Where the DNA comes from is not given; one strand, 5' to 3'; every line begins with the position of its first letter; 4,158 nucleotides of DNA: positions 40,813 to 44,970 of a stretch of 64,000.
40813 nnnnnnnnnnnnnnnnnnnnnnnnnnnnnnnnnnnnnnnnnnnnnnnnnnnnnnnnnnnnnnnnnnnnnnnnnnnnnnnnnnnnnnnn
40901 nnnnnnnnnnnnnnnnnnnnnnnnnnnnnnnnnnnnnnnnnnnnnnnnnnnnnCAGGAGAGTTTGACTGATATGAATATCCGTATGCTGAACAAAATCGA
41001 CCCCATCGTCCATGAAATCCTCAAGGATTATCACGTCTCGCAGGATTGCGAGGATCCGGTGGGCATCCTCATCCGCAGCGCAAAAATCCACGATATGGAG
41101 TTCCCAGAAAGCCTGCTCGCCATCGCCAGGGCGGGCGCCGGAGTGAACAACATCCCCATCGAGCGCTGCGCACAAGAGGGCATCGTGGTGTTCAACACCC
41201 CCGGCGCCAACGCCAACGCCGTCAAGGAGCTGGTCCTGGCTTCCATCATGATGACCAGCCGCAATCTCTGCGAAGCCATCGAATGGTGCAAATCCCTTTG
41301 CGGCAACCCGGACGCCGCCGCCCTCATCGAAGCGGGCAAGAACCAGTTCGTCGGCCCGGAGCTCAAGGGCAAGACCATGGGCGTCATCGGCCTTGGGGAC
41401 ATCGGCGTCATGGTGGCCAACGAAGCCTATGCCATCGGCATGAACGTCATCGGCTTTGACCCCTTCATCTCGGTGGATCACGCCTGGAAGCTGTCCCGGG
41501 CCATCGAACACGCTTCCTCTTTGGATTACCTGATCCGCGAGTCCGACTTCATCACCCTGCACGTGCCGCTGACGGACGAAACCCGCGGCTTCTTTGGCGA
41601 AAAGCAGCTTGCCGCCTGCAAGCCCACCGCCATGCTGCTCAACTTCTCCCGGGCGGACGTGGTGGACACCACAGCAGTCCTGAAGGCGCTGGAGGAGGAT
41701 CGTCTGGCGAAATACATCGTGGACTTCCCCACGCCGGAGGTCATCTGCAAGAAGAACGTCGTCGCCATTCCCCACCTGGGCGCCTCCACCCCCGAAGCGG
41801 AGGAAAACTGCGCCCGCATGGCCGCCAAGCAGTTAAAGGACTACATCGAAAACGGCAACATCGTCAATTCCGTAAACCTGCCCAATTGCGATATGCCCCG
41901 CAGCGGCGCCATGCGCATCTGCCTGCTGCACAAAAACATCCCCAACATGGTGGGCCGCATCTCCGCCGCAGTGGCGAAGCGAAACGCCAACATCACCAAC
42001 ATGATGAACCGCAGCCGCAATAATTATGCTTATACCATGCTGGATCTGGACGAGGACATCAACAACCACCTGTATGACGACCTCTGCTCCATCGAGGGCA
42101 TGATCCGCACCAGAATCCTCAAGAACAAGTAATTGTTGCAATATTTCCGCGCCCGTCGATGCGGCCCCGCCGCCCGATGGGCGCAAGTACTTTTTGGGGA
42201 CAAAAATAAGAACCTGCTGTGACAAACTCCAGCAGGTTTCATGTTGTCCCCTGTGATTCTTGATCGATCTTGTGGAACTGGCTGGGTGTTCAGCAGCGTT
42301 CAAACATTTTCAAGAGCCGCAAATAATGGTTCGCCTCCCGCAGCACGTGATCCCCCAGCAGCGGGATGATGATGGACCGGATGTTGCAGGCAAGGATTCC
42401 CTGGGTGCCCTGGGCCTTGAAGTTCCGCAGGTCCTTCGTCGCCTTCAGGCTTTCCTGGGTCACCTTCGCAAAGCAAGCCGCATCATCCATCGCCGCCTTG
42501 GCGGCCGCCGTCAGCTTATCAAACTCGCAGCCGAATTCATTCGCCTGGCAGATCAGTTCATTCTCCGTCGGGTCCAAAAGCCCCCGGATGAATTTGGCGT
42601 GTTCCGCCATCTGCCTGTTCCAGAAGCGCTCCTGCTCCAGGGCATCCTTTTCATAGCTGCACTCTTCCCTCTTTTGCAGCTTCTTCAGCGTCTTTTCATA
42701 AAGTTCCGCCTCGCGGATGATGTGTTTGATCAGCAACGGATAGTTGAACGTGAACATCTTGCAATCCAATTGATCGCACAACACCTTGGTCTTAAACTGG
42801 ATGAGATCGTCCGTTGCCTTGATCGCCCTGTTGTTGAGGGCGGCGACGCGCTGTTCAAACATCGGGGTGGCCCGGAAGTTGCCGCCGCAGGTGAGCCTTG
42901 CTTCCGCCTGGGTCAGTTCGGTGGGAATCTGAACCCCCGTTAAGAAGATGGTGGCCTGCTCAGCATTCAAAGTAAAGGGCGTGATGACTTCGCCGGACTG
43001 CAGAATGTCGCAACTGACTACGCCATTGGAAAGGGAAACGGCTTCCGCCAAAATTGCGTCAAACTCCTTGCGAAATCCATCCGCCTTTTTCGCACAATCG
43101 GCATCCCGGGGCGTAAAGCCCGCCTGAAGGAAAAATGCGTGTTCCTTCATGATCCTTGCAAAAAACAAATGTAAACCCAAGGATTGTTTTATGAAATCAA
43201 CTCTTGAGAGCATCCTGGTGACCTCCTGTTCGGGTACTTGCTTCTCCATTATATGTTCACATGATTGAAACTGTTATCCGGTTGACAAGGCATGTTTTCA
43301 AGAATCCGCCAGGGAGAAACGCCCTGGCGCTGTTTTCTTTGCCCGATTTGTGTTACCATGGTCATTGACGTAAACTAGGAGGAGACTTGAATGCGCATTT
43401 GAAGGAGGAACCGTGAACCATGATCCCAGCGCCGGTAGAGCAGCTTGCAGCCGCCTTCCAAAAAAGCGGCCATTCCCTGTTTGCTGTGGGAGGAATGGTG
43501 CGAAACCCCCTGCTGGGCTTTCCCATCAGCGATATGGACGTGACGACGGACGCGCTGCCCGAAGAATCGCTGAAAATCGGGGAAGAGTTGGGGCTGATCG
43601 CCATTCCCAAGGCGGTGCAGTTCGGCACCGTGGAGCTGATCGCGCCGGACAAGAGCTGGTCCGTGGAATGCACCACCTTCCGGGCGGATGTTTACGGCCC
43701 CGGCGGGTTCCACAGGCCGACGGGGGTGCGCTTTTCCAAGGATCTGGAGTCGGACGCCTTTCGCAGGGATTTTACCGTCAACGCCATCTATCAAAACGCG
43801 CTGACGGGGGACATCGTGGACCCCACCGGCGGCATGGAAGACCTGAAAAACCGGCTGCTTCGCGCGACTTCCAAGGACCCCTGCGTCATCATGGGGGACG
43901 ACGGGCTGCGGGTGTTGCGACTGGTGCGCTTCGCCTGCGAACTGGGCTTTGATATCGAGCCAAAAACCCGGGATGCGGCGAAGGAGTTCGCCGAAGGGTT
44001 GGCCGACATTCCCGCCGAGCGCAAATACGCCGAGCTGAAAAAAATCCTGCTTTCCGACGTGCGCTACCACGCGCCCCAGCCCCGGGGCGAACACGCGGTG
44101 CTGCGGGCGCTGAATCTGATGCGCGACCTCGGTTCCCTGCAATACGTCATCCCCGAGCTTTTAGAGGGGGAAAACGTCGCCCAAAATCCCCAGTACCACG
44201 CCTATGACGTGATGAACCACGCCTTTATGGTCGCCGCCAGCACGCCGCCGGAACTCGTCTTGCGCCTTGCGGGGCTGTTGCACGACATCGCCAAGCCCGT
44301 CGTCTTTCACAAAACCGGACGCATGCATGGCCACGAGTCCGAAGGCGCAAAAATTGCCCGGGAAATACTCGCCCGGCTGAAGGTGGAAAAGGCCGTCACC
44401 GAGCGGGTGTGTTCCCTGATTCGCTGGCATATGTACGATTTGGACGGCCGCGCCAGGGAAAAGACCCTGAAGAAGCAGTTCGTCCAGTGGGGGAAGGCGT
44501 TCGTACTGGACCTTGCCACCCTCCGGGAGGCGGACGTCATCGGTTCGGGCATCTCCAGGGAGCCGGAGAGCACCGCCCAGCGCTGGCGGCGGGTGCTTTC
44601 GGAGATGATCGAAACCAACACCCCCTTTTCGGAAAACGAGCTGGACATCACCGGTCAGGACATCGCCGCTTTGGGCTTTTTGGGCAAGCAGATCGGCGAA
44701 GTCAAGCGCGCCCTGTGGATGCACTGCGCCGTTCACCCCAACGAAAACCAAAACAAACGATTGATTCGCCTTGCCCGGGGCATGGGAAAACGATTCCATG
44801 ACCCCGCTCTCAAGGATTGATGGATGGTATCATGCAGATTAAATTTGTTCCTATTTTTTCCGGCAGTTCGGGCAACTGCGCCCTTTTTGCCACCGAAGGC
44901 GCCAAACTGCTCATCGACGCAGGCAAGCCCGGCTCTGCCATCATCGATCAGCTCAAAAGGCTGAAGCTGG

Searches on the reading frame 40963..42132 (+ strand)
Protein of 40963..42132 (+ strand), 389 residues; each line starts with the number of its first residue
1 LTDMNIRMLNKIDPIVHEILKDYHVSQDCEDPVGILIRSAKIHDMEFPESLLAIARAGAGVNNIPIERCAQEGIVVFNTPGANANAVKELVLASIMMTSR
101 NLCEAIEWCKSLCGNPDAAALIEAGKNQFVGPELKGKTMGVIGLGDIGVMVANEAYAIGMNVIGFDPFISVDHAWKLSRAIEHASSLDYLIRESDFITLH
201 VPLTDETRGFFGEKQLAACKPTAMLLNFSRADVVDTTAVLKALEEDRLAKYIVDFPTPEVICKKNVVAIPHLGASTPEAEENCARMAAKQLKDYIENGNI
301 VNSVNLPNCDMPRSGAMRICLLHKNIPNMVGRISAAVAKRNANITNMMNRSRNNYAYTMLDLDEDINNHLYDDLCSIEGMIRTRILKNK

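Call 49: search_protein_families(library=pfam, proteins=[window:40963-42132:+])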
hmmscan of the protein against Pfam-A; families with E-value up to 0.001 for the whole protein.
window:40963-42132:+ (389 aa): 3 families
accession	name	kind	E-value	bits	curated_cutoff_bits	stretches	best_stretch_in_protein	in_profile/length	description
PF02826.25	2-Hacid_dh_C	-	4.1e-39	134.2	25.1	1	93-273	2-178/178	D-isomer specific 2-hydroxyacid dehydrogenase, NAD binding domain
PF00389.36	2-Hacid_dh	-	8.1e-17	61.6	24.6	1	49-305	60-134/134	D-isomer specific 2-hydroxyacid dehydrogenase, catalytic domain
PF03446.21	NAD_binding_2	-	5.2e-06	27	21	1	139-248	2-112/161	NAD binding domain of 6-phosphogluconate dehydrogenase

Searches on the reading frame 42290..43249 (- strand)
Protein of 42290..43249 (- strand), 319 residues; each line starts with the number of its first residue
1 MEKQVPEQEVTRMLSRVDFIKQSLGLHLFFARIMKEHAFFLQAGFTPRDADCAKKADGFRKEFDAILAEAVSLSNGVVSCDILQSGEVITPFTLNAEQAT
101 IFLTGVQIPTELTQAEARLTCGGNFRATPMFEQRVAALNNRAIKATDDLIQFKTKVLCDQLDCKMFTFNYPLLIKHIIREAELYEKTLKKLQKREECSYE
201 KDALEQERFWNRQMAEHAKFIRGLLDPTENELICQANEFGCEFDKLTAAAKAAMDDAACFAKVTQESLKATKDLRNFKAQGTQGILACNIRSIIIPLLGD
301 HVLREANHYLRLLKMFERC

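Call 48: search_protein_families(library=pfam, proteins=[window:42290-43249:-])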
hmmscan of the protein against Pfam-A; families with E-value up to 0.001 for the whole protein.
window:42290-43249:- (319 aa): 1 family
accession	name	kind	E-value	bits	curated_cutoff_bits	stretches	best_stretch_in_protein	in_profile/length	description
PF11155.13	DUF2935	-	2.4e-79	264.2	24.4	2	22-188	2-120/121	Domain of unknown function (DUF2935)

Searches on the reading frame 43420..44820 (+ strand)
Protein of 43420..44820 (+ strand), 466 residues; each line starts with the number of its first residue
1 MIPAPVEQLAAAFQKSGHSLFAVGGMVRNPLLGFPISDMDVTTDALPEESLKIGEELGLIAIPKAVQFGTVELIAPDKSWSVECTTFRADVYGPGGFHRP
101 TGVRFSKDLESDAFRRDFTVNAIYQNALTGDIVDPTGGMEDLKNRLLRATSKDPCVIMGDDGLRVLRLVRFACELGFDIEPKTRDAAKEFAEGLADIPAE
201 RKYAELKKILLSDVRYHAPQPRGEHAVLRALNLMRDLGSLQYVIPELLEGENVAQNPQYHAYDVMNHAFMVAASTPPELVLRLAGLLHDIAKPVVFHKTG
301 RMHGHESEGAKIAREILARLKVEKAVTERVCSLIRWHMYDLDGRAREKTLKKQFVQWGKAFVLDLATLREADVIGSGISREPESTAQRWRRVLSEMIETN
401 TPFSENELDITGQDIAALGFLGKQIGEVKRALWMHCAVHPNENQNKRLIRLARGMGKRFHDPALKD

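Call 48: search_protein_families(library=pfam, proteins=[window:43420-44820:+])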
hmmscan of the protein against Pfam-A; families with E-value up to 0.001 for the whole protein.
window:43420-44820:+ (466 aa): 3 families
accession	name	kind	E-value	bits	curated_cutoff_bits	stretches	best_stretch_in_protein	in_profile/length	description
PF01743.26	PolyA_pol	-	1.1e-26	94.1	23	1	21-148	2-126/126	Poly A polymerase head domain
PF01966.28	HD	-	1.6e-14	54.6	22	1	259-356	3-108/116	HD domain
PF12627.12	PolyA_pol_RNAbd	-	2.1e-11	43.8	22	1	176-213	1-38/64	Probable RNA and SrmB- binding site of polymerase A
